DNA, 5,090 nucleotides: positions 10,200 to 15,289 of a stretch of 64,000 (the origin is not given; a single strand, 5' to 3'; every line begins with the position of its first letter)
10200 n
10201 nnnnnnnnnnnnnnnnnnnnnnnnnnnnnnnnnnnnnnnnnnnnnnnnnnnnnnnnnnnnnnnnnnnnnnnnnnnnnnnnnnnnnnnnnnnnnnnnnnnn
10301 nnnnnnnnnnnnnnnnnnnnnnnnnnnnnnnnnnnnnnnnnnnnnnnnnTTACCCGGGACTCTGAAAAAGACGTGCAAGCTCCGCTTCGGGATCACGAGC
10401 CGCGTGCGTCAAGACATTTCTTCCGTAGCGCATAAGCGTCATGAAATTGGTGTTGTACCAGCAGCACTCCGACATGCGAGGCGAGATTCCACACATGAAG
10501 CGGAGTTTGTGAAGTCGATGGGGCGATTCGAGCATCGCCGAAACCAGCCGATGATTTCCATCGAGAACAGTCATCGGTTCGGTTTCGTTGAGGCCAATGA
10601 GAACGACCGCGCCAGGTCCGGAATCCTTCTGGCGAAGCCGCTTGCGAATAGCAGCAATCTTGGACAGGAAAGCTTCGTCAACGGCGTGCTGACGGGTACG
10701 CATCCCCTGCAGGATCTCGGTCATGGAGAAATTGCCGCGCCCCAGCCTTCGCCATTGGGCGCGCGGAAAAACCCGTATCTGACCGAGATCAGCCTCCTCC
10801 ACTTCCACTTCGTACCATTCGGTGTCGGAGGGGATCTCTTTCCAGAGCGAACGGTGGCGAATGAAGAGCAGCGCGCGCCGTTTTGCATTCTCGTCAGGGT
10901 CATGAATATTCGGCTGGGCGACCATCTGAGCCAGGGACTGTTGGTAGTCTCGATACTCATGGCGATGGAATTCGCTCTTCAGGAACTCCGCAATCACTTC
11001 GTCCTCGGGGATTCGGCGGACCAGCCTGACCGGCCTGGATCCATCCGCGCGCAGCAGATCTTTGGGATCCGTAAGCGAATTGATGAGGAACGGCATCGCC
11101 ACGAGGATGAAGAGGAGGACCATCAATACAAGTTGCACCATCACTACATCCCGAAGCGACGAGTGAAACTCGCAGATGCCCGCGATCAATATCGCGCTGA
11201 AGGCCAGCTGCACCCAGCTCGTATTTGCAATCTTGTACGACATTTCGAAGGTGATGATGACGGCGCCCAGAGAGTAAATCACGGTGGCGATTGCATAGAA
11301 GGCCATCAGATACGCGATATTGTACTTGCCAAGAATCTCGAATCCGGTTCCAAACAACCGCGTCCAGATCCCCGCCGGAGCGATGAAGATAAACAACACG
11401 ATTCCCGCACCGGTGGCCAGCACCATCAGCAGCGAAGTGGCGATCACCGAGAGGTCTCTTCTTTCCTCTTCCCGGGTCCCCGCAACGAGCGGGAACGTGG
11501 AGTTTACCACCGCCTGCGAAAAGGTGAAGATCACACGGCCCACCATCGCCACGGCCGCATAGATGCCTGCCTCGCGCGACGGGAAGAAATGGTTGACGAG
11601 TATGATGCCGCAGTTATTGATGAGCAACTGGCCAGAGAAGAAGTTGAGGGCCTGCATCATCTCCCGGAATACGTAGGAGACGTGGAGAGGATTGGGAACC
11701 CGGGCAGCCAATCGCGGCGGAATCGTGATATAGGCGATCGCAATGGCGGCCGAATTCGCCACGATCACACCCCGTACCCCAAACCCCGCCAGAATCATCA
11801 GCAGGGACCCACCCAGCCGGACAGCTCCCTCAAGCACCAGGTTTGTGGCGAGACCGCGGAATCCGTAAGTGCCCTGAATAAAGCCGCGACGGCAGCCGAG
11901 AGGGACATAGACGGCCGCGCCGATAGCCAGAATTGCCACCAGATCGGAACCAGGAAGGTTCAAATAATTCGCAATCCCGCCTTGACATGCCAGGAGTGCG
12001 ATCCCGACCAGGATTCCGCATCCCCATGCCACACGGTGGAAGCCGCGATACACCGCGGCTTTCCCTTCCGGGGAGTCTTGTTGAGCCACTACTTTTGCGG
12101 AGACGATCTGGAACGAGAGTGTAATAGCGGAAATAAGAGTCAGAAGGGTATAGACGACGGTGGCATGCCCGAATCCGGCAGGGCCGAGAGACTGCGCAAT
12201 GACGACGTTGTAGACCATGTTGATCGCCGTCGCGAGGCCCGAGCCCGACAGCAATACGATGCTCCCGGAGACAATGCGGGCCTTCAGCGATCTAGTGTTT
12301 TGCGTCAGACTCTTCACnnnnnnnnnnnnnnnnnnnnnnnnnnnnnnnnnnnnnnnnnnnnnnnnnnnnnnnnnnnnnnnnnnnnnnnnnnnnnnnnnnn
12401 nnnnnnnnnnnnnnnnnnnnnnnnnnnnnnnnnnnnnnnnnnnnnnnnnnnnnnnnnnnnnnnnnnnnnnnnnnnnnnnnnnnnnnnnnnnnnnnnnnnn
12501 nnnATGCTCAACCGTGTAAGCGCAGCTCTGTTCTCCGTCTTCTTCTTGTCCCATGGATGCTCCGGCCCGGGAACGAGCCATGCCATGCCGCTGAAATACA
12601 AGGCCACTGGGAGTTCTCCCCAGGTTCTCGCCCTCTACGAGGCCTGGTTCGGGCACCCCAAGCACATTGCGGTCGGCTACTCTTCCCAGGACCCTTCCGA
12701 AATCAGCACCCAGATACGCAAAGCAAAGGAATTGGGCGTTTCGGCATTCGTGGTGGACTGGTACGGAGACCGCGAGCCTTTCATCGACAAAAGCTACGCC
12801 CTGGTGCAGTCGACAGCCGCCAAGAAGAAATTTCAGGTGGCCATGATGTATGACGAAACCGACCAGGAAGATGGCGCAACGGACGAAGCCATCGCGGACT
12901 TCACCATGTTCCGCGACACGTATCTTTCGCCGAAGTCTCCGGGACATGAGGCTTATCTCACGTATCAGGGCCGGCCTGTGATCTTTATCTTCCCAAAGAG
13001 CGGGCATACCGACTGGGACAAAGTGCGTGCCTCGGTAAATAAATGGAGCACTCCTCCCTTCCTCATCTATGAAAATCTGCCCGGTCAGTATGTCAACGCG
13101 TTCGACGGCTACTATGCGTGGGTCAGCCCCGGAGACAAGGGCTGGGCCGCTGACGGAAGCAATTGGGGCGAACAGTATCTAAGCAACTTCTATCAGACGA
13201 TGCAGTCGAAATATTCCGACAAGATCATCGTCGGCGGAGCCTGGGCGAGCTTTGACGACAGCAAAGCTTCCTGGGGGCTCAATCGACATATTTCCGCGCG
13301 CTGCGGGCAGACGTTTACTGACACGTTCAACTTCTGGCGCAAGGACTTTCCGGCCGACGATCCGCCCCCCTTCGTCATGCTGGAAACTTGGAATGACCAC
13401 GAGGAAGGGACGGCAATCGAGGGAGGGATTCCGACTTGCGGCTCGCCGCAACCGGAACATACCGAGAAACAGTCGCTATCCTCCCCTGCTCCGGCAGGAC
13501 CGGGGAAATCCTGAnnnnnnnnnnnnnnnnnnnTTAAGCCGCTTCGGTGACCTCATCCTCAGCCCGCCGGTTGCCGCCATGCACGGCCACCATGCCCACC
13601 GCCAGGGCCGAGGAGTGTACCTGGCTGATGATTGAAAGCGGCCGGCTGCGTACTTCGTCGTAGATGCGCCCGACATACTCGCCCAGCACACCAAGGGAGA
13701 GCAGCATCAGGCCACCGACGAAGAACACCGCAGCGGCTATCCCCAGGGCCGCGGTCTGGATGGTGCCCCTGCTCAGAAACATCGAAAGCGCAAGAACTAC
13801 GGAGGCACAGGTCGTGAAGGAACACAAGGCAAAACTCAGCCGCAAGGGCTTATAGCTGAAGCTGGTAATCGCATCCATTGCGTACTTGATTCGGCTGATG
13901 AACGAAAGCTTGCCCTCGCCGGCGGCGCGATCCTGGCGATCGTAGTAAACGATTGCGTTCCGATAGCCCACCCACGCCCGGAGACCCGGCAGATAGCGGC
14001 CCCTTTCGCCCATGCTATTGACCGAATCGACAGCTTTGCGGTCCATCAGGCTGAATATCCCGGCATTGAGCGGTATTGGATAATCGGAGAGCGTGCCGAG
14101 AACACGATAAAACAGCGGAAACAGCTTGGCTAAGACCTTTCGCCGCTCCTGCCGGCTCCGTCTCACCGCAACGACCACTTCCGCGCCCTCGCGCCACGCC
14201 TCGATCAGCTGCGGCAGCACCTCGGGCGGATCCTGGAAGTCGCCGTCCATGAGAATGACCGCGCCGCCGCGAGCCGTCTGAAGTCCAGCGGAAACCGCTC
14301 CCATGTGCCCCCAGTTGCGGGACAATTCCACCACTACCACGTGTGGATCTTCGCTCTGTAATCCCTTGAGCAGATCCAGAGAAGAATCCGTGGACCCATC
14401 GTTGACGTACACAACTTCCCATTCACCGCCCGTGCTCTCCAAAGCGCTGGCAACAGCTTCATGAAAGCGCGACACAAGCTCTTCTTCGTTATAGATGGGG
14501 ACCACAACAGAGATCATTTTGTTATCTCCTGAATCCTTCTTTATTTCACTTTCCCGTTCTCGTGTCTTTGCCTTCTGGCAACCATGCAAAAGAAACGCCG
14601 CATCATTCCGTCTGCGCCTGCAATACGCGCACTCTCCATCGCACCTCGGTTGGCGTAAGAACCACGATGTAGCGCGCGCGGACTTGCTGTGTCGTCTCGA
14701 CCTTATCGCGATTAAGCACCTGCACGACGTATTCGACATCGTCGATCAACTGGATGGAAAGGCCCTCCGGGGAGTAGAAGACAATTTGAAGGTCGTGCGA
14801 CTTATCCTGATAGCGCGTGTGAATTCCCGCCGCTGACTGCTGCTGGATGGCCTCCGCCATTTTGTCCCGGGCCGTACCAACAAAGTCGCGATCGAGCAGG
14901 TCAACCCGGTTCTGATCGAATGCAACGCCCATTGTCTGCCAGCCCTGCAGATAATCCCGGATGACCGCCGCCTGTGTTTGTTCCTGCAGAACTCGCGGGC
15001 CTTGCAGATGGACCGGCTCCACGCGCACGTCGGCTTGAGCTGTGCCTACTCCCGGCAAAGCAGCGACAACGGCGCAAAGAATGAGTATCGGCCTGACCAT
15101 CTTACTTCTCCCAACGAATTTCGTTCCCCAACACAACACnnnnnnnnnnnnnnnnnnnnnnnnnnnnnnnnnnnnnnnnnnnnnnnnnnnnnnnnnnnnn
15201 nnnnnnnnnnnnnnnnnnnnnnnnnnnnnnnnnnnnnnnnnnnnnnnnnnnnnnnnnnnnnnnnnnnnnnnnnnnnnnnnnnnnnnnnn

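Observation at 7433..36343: Putative undescribed exopolysaccharide/surface-glycan synthesis and export system (~29 kb)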

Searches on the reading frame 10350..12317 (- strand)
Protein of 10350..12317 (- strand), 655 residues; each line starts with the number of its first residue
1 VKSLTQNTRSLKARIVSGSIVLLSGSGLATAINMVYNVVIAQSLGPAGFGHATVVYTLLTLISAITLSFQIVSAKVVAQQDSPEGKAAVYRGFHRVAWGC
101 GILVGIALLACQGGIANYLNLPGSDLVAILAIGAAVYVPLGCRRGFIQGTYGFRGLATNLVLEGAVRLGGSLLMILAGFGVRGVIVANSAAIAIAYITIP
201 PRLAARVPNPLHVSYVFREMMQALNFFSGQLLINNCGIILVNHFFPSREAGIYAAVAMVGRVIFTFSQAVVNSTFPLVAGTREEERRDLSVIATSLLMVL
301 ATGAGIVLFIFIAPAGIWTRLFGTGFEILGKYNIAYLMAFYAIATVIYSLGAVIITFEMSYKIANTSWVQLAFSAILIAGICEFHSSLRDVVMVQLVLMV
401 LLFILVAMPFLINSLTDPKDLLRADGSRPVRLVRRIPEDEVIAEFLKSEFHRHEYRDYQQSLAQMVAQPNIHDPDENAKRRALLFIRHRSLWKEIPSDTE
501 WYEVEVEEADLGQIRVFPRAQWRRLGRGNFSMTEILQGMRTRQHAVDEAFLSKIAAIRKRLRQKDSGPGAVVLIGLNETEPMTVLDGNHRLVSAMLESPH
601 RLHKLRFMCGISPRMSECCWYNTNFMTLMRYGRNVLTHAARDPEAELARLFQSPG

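Call 3: search_protein_families(library=pfam, proteins=[window:10350-12317:-], max_evalue=0.01)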
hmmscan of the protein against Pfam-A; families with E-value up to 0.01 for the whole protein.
window:10350-12317:- (655 aa): 1 family
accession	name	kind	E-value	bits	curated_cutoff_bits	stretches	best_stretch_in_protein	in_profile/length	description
PF01943.22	Polysacc_synt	-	2.8e-05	24.1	28.2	1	16-278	2-270/274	Polysaccharide biosynthesis protein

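Call 6: search_protein_families(library=ncbifam, proteins=[window:10350-12317:-], max_evalue=0.01)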
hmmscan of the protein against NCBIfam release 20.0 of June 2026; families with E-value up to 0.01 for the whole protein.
window:10350-12317:- (655 aa): 0 families

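Call 9: search_solved_structures(query=window:10350-12317:-, max_evalue=10)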
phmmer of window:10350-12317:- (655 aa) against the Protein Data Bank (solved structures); distinct sequences matched with E-value up to 10: 0.

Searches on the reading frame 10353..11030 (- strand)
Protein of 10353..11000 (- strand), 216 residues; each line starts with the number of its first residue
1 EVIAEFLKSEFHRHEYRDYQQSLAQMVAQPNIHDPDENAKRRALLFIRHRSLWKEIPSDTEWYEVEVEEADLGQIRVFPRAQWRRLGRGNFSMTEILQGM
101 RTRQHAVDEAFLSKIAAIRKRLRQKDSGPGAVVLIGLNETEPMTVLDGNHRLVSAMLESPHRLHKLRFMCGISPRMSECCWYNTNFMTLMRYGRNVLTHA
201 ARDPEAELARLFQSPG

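Call 20: search_protein_families(library=pfam, proteins=[window:10353-11000:-], max_evalue=10)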
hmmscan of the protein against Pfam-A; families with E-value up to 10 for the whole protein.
window:10353-11000:- (216 aa): 0 families

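Call 67: search_solved_structures(query=A5, max_evalue=10)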
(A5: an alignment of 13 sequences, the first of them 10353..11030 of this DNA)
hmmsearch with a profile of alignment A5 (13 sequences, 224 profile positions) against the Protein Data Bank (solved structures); distinct sequences matched with E-value up to 10: 0.

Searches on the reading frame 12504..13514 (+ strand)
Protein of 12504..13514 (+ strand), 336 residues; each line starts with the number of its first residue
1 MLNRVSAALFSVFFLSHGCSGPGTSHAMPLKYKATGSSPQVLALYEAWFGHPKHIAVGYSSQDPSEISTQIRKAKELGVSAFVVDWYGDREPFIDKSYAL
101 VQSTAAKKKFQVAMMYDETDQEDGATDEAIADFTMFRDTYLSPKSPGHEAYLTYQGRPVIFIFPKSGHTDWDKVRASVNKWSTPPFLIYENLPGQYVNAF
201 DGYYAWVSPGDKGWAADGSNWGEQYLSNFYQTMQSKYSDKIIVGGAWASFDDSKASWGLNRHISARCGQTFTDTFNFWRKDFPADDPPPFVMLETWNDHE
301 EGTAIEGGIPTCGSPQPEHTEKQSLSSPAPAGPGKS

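Call 3: search_protein_families(library=pfam, proteins=[window:12504-13514:+], max_evalue=0.01)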
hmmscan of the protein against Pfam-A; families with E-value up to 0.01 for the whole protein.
window:12504-13514:+ (336 aa): 1 family
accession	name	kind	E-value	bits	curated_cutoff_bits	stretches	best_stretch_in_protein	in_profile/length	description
PF16317.11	Glyco_hydro_99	-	3.3e-06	26.9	33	1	58-308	64-307/341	Glycosyl hydrolase family 99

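Call 6: search_protein_families(library=ncbifam, proteins=[window:12504-13514:+], max_evalue=0.01)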
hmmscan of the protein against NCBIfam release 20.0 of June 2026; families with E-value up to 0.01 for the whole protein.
window:12504-13514:+ (336 aa): 1 family
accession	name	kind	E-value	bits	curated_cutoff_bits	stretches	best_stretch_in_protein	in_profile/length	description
NF011083.0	PRK14510.1-2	equivalog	0.0033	15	1322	1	205-261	369-425/1186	bifunctional glycogen debranching protein GlgX/4-alpha-glucanotransferase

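Call 10: search_solved_structures(query=window:12504-13514:+, max_evalue=10)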
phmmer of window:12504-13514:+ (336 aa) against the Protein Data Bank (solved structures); distinct sequences matched with E-value up to 10: 3.
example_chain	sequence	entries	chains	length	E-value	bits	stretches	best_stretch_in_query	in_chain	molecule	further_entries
9gp8_A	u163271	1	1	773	0.99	11.8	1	189-244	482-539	DNA polymerase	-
7m1n_A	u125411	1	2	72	1.1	11.7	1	185-215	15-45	Putative ferredoxin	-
7m1o_A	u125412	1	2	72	1.1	11.7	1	185-215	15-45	Putative ferredoxin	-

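Call 20: search_protein_families(library=pfam, proteins=[window:12504-13514:+], max_evalue=10)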
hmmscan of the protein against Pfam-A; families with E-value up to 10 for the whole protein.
window:12504-13514:+ (336 aa): 4 families
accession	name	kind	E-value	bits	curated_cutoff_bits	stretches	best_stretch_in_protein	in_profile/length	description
PF16317.11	Glyco_hydro_99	-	3.3e-06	26.9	33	1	58-308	64-307/341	Glycosyl hydrolase family 99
PF07423.16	DUF1510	-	0.05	14.3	23.1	1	60-118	24-81/93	Domain of unknown function (DUF1510)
PF12598.13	TBX2-3_TAD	-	0.16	13.2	25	1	115-147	2-37/81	T-box transcription factor 2/3, TAD domain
PF16087.11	DUF4817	-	0.18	11.9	22.6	1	266-299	14-47/55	Helix-turn-helix domain (DUF4817)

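Call 57: search_solved_structures(query=A4, max_evalue=10, show_alignments=2)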
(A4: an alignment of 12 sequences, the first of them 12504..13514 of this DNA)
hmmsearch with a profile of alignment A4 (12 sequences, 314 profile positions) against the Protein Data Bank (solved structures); distinct sequences matched with E-value up to 10: 28.
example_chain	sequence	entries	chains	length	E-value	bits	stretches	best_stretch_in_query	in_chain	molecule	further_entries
4acz_B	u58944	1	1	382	1.3e-05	27.6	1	57-311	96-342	ENDO-ALPHA-MANNOSIDASE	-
4acy_A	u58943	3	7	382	1.4e-05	27.6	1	57-311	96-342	ENDO-ALPHA-MANNOSIDASE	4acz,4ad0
6zdc_A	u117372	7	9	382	0.015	17.6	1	57-311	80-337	Glycoprotein endo-alpha-1,2-mannosidase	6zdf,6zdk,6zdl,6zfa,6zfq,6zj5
6zfn_AAA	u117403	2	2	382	0.016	17.5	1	57-311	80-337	Glycoprotein endo-alpha-1,2-mannosidase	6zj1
4ad1_A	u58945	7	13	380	0.023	17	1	58-310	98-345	GLYCOSYL HYDROLASE FAMILY 71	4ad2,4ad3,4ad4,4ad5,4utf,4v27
5lyr_A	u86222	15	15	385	0.024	16.9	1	58-310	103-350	Glycosyl hydrolase family 71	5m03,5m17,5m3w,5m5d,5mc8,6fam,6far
4v28_A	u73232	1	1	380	0.031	16.5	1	58-310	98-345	GLYCOSYL HYDROLASE FAMILY 71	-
5mel_A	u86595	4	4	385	0.032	16.5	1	58-310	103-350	Glycosyl hydrolase family 71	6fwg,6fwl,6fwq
8v5c_A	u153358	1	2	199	0.088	15.1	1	170-242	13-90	Invasin IpaD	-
8v7s_A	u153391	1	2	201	0.089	15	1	170-242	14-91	Invasin IpaD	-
4d3e_D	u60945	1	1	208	0.097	14.9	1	170-241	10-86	INVASIN IPAD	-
2jaa_A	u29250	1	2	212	0.1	14.9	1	170-241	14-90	INVASIN IPAD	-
1g1y_A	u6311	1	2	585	0.11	14.7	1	187-249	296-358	ALPHA-AMYLASE II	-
6fwo_A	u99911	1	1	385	0.12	14.7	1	58-310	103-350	Glycosyl hydrolase family 71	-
3r9v_A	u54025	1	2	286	0.18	14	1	170-241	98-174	Invasin ipaD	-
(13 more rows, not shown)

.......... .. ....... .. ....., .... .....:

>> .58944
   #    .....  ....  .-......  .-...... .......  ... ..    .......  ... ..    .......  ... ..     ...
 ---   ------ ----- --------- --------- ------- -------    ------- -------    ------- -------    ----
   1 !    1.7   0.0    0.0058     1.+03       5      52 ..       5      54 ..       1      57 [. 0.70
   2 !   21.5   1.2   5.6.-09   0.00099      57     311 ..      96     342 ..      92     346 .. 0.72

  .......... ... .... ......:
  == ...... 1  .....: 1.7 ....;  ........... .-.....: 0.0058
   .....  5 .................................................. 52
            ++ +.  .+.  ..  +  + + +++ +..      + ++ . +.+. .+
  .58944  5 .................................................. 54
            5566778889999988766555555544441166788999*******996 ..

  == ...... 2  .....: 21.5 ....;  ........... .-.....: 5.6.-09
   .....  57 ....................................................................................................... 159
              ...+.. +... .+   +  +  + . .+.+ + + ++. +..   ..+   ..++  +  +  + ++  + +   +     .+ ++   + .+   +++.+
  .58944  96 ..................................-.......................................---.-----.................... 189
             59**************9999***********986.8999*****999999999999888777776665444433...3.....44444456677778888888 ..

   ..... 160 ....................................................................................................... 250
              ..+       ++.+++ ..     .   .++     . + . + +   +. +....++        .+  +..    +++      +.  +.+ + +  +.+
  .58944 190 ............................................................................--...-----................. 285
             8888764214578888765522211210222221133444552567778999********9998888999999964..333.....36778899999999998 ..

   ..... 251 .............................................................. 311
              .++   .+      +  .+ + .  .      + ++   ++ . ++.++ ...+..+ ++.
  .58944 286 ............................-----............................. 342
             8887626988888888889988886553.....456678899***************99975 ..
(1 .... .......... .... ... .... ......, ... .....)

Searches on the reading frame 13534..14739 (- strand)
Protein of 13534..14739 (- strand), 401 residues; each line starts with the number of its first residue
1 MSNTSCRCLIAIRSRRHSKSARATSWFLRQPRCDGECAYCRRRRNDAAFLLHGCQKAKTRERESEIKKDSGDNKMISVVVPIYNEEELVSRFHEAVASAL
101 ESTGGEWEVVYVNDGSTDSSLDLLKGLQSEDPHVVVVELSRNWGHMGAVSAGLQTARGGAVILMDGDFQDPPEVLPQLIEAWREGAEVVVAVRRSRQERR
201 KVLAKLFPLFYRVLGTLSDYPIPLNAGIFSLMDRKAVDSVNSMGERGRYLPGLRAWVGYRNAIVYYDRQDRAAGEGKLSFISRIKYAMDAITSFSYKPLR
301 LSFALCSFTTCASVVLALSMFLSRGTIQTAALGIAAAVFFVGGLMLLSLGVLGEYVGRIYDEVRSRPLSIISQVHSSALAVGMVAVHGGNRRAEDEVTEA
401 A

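Call 3: search_protein_families(library=pfam, proteins=[window:13534-14739:-], max_evalue=0.01)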
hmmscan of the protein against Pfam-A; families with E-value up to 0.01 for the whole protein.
window:13534-14739:- (401 aa): 3 families
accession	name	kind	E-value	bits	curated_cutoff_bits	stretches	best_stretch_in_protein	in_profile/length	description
PF00535.33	Glycos_transf_2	-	7.1e-33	114.3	23.3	1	77-238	1-165/168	Glycosyl transferase family 2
PF13641.12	Glyco_tranf_2_3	-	6.9e-07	29.9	27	1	76-206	3-135/230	Glycosyltransferase like family 2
PF12804.13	NTP_transf_3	-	0.0016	19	27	1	96-197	30-127/160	MobA-like NTP transferase domain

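Call 6: search_protein_families(library=ncbifam, proteins=[window:13534-14739:-], max_evalue=0.01)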
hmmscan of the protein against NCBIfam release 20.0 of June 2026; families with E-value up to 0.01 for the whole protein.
window:13534-14739:- (401 aa): 21 families
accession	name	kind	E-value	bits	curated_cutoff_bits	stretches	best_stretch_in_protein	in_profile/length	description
NF047588.1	GlcsyltransPgfSStrep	equivalog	1.5e-72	244.5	500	1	76-373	3-304/308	glycosyltransferase PgfS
NF007986.1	PRK10714.1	equivalog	9.3e-47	159.6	529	1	74-375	6-312/316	undecaprenyl-phosphate 4-deoxy-4-formamido-L-arabinose transferase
TIGR03937.1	PgaC_IcaA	equivalog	5.2e-17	61.9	422.3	1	58-184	29-152/407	poly-beta-1,6-N-acetyl-D-glucosamine synthase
NF007482.0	PRK10073.1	equivalog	1.1e-13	50.9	423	1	73-181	5-109/334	glycosyltransferase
NF041875.1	EPS_EpsD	equivalog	3.2e-13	49.8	370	1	76-191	1-113/325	exopolysaccharide biosynthesis glycosyltransferase EpsD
NF047683.1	TeichurnBiosyTuaG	equivalog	1.8e-12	47.5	400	1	73-179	5-108/252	teichuronic acid biosynthesis protein TuaG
TIGR03965.1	mycofact_glyco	equivalog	2.7e-08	33.1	280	1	71-191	70-188/467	mycofactocin biosynthesis glycosyltransferase MftF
NF041394.1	GtaseAglG_Halo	equivalog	3e-08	33.3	440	1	76-191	3-116/304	glucosyl-dolichyl phosphate glucuronosyltransferase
TIGR04242.1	nodulat_NodC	equivalog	5.4e-07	28.9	550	1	66-186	40-160/395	chitooligosaccharide synthase NodC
TIGR04283.1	glyco_like_mftF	equivalog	7.9e-07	28.9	182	1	76-206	1-120/221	TIGR04283 family arsenosugar biosynthesis glycosyltransferase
NF010496.0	PRK13915.1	equivalog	1.5e-06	27.6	262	1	70-180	28-140/307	glucosyl-3-phosphoglycerate synthase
NF050050.1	ProtGlycPglI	equivalog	1.9e-06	27.5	500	1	75-191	3-117/306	GalNAc(5)-diNAcBac-PP-undecaprenol beta-1,3-glucosyltransferase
TIGR03111.1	glyc2_xrt_Gpos1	hypoth_equivalog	4.1e-06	25.9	363.95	1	62-187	37-161/439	TIGR03111 family XrtG-associated glycosyltransferase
NF053739.1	GlytfEpsEBac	equivalog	2.6e-05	23.3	450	1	76-167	3-92/265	glycosyltransferase EpsE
NF038302.1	EPS_HpsE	equivalog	0.00015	20.8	300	1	76-167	3-96/307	hormogonium polysaccharide biosynthesis glycosyltransferase HpsE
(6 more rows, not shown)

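Call 94: search_protein_families(library=ncbifam, proteins=[window:13537-14517:-], max_evalue=0.00001)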
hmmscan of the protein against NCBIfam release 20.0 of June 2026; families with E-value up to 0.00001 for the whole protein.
window:13537-14517:- (327 aa): 11 families
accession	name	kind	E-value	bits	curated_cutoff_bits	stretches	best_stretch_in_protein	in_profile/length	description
NF047588.1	GlcsyltransPgfSStrep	equivalog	9.1e-73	245.2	500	1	2-299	3-304/308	glycosyltransferase PgfS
NF007986.1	PRK10714.1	equivalog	1.6e-46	158.8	529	1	2-301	8-312/316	undecaprenyl-phosphate 4-deoxy-4-formamido-L-arabinose transferase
TIGR03937.1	PgaC_IcaA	equivalog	7.9e-15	54.7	422.3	1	1-110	46-152/407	poly-beta-1,6-N-acetyl-D-glucosamine synthase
NF041875.1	EPS_EpsD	equivalog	2.2e-13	50.3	370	1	2-117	1-113/325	exopolysaccharide biosynthesis glycosyltransferase EpsD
NF007482.0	PRK10073.1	equivalog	3.6e-13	49.2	423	1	2-107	8-109/334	glycosyltransferase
NF047683.1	TeichurnBiosyTuaG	equivalog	5.2e-12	45.9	400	1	2-105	8-108/252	teichuronic acid biosynthesis protein TuaG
NF041394.1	GtaseAglG_Halo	equivalog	2.2e-08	33.7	440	1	2-117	3-116/304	glucosyl-dolichyl phosphate glucuronosyltransferase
TIGR03965.1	mycofact_glyco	equivalog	1.5e-07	30.6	280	1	2-117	76-188/467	mycofactocin biosynthesis glycosyltransferase MftF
TIGR04283.1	glyco_like_mftF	equivalog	5.3e-07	29.5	182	1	2-132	1-120/221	TIGR04283 family arsenosugar biosynthesis glycosyltransferase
NF050050.1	ProtGlycPglI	equivalog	2.2e-06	27.3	500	1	2-117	4-117/306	GalNAc(5)-diNAcBac-PP-undecaprenol beta-1,3-glucosyltransferase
TIGR04242.1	nodulat_NodC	equivalog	3.5e-06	26.3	550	1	2-112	50-160/395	chitooligosaccharide synthase NodC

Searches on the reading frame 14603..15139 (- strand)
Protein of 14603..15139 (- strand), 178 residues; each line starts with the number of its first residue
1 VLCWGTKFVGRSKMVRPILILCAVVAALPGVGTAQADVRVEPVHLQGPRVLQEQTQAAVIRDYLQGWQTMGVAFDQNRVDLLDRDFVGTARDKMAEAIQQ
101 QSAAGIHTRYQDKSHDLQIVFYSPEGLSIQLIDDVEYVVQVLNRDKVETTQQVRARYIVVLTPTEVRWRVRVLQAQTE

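Call 3: search_protein_families(library=pfam, proteins=[window:14603-15139:-], max_evalue=0.01)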
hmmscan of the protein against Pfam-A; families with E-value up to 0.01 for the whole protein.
window:14603-15139:- (178 aa): 0 families

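Call 20: search_protein_families(library=pfam, proteins=[window:14603-15139:-], max_evalue=10)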
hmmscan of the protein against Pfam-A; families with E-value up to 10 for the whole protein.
window:14603-15139:- (178 aa): 1 family
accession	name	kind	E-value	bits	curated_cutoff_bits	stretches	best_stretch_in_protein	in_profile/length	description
PF16708.10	LppA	-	0.024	15.1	26.4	1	104-141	108-145/153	Lipoprotein confined to pathogenic Mycobacterium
